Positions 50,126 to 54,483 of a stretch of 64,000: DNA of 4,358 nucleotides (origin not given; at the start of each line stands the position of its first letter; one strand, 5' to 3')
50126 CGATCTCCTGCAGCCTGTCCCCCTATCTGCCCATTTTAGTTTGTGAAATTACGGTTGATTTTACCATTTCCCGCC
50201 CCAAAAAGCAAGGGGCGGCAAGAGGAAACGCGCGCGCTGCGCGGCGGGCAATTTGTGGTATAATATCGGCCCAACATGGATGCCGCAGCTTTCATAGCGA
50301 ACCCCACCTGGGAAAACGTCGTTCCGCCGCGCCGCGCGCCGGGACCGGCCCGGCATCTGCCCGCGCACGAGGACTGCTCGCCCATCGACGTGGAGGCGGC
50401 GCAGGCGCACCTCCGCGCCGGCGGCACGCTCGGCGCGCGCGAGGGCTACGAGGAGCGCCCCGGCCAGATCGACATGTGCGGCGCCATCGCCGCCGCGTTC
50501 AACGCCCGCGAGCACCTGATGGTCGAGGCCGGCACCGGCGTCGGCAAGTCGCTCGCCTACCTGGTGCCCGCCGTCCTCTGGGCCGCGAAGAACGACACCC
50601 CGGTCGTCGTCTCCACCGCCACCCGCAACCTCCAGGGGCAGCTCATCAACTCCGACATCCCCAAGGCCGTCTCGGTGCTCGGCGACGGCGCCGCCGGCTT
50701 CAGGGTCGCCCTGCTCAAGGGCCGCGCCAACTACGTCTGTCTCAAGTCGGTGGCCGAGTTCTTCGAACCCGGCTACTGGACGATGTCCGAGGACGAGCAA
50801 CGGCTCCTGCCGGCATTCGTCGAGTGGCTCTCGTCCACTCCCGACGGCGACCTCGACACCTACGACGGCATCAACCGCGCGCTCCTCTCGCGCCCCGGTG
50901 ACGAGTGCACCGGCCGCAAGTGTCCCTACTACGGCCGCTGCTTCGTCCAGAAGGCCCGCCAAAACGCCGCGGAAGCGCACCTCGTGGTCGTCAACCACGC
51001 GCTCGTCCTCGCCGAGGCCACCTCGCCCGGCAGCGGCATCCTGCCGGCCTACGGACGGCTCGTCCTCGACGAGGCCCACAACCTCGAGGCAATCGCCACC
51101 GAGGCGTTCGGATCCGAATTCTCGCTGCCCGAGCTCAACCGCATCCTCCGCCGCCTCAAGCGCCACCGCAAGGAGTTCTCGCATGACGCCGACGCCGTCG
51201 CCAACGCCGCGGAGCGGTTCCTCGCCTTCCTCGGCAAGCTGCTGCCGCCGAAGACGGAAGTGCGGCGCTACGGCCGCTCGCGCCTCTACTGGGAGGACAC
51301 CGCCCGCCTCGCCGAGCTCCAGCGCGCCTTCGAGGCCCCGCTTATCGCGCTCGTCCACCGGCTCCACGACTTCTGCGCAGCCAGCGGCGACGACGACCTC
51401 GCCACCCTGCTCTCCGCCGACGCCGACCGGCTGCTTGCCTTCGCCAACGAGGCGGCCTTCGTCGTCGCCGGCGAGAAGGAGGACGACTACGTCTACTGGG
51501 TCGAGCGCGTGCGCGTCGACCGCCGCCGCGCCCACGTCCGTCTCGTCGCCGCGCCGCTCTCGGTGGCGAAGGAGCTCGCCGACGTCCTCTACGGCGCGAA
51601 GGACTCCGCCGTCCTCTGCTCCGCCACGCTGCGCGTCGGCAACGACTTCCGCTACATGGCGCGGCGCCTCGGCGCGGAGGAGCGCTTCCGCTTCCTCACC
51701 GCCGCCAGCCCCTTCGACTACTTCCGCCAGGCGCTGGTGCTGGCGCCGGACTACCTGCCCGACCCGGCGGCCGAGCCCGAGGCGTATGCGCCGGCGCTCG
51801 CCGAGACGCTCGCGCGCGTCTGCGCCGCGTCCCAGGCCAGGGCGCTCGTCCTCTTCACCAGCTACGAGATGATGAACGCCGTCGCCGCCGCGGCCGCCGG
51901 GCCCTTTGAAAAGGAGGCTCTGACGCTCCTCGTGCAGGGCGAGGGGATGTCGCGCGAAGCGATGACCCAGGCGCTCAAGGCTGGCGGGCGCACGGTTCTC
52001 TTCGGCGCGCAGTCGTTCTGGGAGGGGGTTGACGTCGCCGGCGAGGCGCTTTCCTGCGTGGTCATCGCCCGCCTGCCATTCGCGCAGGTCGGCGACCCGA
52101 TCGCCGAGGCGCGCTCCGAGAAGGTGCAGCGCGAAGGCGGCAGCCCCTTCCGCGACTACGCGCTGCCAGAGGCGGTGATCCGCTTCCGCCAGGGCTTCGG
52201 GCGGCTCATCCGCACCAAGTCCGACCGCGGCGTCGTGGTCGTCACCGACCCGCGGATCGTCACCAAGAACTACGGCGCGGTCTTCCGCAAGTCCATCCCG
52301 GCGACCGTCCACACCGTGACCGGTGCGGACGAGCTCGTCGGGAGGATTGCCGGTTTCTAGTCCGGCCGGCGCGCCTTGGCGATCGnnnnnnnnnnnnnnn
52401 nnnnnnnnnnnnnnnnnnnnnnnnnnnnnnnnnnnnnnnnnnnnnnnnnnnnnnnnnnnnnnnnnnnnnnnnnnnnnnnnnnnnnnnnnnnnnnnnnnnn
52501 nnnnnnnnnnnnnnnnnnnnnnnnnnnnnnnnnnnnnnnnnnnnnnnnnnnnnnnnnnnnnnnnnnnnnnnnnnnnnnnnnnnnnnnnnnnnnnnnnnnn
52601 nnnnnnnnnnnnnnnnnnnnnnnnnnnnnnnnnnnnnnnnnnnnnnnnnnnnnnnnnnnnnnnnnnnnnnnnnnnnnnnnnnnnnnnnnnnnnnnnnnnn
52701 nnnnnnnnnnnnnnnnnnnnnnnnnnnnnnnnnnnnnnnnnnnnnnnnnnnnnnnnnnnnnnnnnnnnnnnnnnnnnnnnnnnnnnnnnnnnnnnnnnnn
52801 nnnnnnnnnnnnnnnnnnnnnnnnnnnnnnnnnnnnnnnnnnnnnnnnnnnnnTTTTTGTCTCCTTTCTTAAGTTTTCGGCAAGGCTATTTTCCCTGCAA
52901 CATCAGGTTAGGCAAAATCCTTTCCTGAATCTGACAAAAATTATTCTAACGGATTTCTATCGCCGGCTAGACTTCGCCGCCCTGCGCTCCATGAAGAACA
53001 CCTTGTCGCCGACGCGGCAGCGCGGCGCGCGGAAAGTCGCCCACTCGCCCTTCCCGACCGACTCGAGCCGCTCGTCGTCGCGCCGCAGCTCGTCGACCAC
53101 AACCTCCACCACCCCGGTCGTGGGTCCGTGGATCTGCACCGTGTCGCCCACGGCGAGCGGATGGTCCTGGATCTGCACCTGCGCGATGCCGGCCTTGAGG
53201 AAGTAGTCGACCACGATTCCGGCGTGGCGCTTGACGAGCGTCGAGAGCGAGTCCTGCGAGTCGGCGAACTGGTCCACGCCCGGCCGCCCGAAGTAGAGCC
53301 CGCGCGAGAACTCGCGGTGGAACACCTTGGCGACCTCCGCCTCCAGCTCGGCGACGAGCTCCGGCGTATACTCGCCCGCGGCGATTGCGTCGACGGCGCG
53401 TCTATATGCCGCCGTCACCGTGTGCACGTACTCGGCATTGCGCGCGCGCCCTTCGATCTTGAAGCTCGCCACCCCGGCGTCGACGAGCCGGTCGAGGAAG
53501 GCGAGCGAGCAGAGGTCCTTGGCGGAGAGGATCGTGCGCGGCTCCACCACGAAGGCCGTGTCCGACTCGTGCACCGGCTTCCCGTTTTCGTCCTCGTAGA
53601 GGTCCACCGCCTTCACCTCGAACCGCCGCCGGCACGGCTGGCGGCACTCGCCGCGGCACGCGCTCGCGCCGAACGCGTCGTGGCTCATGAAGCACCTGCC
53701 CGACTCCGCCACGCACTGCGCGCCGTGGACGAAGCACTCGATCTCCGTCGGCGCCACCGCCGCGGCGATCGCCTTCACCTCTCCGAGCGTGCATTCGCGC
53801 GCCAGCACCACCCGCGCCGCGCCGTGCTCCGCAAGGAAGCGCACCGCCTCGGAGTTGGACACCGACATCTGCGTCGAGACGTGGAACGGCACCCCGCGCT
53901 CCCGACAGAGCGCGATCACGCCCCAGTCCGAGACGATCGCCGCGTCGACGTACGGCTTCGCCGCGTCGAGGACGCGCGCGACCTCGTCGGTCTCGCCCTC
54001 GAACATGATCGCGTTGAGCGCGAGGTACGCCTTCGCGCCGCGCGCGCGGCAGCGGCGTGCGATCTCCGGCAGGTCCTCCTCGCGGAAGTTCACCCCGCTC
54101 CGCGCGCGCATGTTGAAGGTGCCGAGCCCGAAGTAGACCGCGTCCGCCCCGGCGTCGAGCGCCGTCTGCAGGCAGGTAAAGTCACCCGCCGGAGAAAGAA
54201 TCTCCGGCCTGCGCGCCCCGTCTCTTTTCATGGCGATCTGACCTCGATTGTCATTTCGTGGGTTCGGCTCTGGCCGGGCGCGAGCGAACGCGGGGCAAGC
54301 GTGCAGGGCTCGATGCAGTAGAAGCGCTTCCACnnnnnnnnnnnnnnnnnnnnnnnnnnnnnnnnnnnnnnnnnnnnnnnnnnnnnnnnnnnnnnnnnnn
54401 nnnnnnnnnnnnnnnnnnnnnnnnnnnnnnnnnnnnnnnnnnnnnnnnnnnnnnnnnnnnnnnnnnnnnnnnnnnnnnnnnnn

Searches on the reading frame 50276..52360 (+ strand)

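Call 9: search_protein_families(library=pfam, proteins=[window:50276-52360:+], max_evalue=0.01)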
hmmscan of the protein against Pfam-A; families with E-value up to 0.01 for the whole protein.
window:50276-52360:+ (694 aa): 3 families
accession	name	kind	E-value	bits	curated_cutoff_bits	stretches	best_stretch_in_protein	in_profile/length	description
PF13307.12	Helicase_C_2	-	2.5e-44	151.8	25.3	1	513-676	2-169/170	Helicase C-terminal domain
PF00270.35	DEAD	-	2.1e-08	34.5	26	1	71-124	8-62/167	DEAD/DEAH box helicase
PF06733.21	DEAD_2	-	0.0012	19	21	1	214-283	104-168/172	DEAD_2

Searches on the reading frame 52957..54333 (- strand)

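Call 9: search_protein_families(library=pfam, proteins=[window:52957-54333:-], max_evalue=0.01)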
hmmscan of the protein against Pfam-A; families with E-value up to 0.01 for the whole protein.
window:52957-54333:- (458 aa): 1 family
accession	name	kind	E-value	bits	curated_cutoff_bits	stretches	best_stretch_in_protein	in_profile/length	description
PF01136.24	Peptidase_U32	-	1.1e-71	241.3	22.4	1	125-352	12-232/233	Peptidase family U32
